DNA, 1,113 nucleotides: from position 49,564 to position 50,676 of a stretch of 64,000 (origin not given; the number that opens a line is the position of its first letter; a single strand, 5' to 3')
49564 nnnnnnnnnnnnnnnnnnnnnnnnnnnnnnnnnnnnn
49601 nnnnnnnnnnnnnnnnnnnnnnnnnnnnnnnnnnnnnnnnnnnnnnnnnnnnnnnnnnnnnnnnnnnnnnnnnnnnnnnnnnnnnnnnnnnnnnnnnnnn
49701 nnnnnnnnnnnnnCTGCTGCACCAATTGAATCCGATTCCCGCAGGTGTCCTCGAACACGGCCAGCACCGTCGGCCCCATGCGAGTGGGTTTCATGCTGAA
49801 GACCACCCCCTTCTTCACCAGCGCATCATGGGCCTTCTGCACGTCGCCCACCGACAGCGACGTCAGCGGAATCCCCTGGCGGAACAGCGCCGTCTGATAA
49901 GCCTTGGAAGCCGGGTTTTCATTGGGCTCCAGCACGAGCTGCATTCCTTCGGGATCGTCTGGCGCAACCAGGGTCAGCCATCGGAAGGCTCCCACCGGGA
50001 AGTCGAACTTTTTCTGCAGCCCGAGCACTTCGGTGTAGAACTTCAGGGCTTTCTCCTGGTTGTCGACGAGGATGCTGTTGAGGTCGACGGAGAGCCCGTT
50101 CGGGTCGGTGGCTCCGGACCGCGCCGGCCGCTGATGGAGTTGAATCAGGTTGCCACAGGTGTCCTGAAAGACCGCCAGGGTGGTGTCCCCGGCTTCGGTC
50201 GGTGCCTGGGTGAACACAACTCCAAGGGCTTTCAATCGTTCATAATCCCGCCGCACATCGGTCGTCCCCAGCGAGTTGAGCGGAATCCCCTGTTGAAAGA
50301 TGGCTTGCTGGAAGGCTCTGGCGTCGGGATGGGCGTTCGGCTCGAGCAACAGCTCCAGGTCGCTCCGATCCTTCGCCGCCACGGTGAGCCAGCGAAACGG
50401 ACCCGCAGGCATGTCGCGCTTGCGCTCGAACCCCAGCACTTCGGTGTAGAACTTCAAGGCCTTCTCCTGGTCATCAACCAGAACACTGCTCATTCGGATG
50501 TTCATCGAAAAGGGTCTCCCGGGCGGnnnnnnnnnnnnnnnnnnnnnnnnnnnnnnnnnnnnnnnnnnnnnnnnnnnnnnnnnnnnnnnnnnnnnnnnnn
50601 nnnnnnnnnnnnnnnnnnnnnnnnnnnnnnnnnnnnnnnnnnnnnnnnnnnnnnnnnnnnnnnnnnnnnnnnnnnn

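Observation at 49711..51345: ECF sigma factor fused to tandem VOC/glyoxalase domains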

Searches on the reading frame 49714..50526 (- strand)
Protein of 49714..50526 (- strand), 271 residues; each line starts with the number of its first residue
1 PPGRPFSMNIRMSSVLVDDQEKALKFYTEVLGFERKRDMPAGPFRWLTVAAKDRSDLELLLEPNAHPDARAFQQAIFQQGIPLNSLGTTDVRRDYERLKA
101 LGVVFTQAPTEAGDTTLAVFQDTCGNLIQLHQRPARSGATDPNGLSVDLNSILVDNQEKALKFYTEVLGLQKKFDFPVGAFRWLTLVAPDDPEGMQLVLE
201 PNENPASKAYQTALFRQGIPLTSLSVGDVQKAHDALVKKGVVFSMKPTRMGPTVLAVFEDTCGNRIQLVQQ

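Call 26: search_solved_structures(query=window:49714-50526:-, max_evalue=0.01, show_alignments=3)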
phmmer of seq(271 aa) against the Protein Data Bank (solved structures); distinct sequences matched with E-value up to 0.01: 22.
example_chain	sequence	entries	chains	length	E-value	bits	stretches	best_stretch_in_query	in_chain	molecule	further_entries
4g6x_A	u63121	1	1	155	2.1e-33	119.1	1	7-132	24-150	Glyoxalase/bleomycin resistance protein/dioxygenase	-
5umw_A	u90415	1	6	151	3.7e-20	75.6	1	7-130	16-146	Glyoxalase/bleomycin resisance protein/dioxygenase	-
6cky_A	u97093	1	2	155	8.9e-19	71.1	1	8-131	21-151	Glyoxalase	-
5umq_A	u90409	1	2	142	1.5e-11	47.4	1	7-132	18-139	Glyoxalase/bleomycin resisance protein/dioxygenase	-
5uhj_A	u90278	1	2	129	1.9e-11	47.1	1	12-132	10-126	Glyoxalase/bleomycin resisance protein/dioxygenase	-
5ump_A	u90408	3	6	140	3e-09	39.9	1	9-137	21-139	Glyoxalase/bleomycin resisance protein/dioxygenase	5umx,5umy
5w27_A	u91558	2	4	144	3.3e-09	39.7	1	9-137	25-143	Glyoxalase/bleomycin resisance protein/dioxygenase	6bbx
5ujp_A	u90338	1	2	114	1e-07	34.9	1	12-132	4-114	Glyoxalase/bleomycin resisance protein/dioxygenase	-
4hc5_A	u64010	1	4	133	1.2e-07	34.6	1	151-270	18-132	Glyoxalase/bleomycin resistance protein/dioxygenase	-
6bnz_A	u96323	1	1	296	5.8e-06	29.1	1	16-210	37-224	Lactoylglutathione lyase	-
6bnn_A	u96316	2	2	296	1e-05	28.3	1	16-213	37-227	Lactoylglutathione lyase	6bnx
5d7z_A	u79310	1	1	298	1.5e-05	27.7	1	16-210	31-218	Lactoylglutathione lyase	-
1bh5_A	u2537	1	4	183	0.00051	22.7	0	15-56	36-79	LACTOYLGLUTATHIONE LYASE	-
4pv5_A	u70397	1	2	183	0.00058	22.6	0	12-57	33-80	Lactoylglutathione lyase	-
2za0_A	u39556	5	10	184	0.00058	22.6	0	12-57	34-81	Glyoxalase I | Lactoylglutathione lyase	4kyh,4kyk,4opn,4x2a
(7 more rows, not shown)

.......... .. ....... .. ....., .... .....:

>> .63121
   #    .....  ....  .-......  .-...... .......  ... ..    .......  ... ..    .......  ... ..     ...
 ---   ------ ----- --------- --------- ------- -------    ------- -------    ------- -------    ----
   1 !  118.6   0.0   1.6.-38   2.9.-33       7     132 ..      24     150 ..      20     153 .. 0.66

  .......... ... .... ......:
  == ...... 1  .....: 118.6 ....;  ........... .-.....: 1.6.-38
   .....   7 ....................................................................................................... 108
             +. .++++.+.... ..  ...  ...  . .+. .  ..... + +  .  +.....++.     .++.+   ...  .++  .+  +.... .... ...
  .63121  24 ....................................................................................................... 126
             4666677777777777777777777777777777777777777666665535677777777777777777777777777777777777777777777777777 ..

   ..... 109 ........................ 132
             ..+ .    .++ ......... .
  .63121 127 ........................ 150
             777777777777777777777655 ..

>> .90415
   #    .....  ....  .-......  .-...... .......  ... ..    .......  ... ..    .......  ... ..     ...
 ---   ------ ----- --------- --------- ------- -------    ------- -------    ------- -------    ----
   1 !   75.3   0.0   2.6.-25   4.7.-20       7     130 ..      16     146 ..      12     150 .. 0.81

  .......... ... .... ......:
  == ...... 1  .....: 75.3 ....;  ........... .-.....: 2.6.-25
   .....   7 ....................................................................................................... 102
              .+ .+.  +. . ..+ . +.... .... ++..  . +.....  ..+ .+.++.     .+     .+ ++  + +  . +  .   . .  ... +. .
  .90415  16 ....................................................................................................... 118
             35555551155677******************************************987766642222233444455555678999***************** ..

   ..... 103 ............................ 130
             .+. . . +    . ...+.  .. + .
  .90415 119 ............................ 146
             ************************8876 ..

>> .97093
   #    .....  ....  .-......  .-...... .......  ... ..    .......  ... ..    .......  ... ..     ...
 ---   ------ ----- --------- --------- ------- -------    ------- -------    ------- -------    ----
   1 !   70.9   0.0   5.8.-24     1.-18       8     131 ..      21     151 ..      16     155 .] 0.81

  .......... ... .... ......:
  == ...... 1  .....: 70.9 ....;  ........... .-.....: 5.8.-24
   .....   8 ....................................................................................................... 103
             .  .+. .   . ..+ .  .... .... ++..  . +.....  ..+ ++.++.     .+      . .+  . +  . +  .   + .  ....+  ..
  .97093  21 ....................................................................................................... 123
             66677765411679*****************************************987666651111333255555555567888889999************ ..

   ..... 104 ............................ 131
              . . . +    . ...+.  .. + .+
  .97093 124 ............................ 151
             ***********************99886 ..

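Call 74: search_protein_representatives(protein=window:49714-50520:-)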
Query: 269 residues. Proteins with E-value up to 0.001 (for the whole library): 3156; up to 1e-10: 971; up to 1e-30: 45. The best 150 are listed.
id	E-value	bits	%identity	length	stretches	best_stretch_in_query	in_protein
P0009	5.6e-84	297.9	54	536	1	3-268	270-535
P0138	1.3e-75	270.5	52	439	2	131-268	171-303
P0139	1.5e-71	257.2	50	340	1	7-269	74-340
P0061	5.1e-70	252.2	48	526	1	5-268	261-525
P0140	1.6e-64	234.2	49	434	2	5-161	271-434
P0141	7.0e-41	156.7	57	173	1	4-130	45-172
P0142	3.3e-40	154.5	61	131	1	6-128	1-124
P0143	9.2e-40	153.0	56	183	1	142-267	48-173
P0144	2.5e-39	151.6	56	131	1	145-268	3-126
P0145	3.4e-39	151.2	58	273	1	6-134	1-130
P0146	2.3e-38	148.5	52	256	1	6-163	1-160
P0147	1.9e-37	145.4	59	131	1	6-128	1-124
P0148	1.4e-36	142.6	56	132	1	143-268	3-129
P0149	3.6e-36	141.3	58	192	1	5-130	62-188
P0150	1.6e-35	139.1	54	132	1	6-132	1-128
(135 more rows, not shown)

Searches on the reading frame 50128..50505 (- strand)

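Call 53: search_protein_families(library=ncbifam, max_evalue=0.001, proteins=[window:50128-50505:-])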
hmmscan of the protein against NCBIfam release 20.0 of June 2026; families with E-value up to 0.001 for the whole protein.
seq(126 aa): 1 family
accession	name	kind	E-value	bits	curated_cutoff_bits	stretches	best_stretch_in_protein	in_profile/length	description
TIGR00068.2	glyox_I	equivalog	1.9e-07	31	120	1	8-125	7-139/143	lactoylglutathione lyase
